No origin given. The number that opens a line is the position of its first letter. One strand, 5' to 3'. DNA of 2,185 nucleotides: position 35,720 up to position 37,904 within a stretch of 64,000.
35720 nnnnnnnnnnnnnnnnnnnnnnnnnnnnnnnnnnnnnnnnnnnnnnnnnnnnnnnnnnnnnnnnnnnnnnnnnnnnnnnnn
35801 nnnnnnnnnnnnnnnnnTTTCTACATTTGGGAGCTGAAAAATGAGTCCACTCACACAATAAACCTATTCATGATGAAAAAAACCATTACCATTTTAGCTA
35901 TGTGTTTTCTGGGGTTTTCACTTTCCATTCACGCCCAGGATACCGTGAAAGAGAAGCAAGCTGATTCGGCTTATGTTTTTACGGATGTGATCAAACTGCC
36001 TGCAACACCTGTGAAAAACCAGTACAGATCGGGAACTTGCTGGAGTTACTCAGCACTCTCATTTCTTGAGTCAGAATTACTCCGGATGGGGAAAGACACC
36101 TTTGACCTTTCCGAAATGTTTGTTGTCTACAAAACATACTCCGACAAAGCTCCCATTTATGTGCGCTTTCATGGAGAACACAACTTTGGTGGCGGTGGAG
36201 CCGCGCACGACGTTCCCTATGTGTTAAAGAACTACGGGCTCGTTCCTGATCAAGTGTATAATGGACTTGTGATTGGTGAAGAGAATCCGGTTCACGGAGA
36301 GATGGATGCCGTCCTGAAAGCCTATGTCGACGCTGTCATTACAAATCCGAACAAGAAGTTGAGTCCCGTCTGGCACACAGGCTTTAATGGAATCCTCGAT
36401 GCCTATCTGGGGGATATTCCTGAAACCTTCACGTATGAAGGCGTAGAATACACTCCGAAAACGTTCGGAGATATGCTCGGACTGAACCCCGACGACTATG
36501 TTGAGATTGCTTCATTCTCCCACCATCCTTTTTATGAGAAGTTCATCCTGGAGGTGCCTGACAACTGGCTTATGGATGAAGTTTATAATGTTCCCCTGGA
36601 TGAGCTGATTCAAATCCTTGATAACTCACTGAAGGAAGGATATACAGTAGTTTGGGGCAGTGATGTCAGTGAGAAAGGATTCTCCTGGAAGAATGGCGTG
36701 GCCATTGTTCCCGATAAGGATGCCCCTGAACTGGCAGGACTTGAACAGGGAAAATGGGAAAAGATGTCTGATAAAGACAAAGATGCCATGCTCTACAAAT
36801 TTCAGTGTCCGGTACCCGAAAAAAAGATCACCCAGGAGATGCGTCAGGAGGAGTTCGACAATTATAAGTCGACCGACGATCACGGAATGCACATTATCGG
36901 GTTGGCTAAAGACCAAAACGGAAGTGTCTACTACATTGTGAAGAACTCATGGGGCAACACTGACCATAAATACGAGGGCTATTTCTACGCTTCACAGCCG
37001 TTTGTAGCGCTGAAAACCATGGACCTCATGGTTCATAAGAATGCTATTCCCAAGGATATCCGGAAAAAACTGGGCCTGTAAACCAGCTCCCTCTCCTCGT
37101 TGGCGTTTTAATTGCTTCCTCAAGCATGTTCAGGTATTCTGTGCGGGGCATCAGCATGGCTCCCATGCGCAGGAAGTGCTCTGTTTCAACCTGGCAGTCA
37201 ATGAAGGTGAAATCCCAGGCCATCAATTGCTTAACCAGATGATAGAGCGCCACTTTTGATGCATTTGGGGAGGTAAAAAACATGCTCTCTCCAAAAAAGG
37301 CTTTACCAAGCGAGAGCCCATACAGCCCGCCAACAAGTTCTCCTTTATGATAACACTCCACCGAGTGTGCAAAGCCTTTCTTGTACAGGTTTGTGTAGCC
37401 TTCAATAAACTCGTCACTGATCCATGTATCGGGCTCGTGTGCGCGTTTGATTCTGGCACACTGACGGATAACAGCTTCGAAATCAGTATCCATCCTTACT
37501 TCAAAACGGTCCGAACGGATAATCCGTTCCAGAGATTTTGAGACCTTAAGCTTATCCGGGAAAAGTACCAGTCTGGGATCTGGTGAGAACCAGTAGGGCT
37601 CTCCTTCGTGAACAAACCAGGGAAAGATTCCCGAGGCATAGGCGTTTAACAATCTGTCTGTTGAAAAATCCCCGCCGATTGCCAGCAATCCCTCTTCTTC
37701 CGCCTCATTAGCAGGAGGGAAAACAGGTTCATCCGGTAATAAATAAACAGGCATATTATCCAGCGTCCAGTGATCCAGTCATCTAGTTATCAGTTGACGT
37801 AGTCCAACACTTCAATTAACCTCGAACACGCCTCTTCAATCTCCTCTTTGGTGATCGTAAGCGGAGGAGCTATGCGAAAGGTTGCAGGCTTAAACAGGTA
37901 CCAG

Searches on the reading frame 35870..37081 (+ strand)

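Call 6: search_protein_families(library=pfam, proteins=[window:35870-37081:+])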
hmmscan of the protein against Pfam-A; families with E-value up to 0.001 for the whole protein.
window:35870-37081:+ (403 aa): 2 families
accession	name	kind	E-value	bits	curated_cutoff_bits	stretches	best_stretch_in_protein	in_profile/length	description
PF03051.21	Peptidase_C1_2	-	1.3e-18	67.5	22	2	324-400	347-423/438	Peptidase C1-like family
PF00112.29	Peptidase_C1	-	2.5e-11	44.5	20.7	1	334-374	164-202/220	Papain family cysteine protease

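Call 7: search_protein_families(library=ncbifam, proteins=[window:35870-37081:+])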
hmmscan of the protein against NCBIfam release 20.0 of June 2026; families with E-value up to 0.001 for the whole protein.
window:35870-37081:+ (403 aa): 0 families

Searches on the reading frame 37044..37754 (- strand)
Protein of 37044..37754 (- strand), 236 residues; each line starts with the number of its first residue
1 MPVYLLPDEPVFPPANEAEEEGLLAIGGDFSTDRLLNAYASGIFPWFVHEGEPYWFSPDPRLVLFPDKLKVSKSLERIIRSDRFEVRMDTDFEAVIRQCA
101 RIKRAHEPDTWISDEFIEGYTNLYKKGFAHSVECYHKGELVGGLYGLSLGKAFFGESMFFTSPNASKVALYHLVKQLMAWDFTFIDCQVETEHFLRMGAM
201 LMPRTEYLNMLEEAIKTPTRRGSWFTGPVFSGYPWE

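Call 6: search_protein_families(library=pfam, proteins=[window:37044-37754:-])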
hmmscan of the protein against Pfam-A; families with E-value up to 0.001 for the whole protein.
window:37044-37754:- (236 aa): 1 family
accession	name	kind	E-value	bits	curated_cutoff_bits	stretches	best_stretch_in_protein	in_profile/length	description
PF03588.20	Leu_Phe_trans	-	5.1e-71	238.1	22.7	1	33-202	2-170/171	Leucyl/phenylalanyl-tRNA protein transferase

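Call 7: search_protein_families(library=ncbifam, proteins=[window:37044-37754:-])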
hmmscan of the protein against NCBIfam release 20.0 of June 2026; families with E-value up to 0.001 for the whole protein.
window:37044-37754:- (236 aa): 1 family
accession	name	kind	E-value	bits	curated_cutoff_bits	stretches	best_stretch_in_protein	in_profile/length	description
TIGR00667.1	aat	equivalog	8.2e-55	185.3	143.55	1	36-216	6-184/193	leucyl/phenylalanyl-tRNA--protein transferase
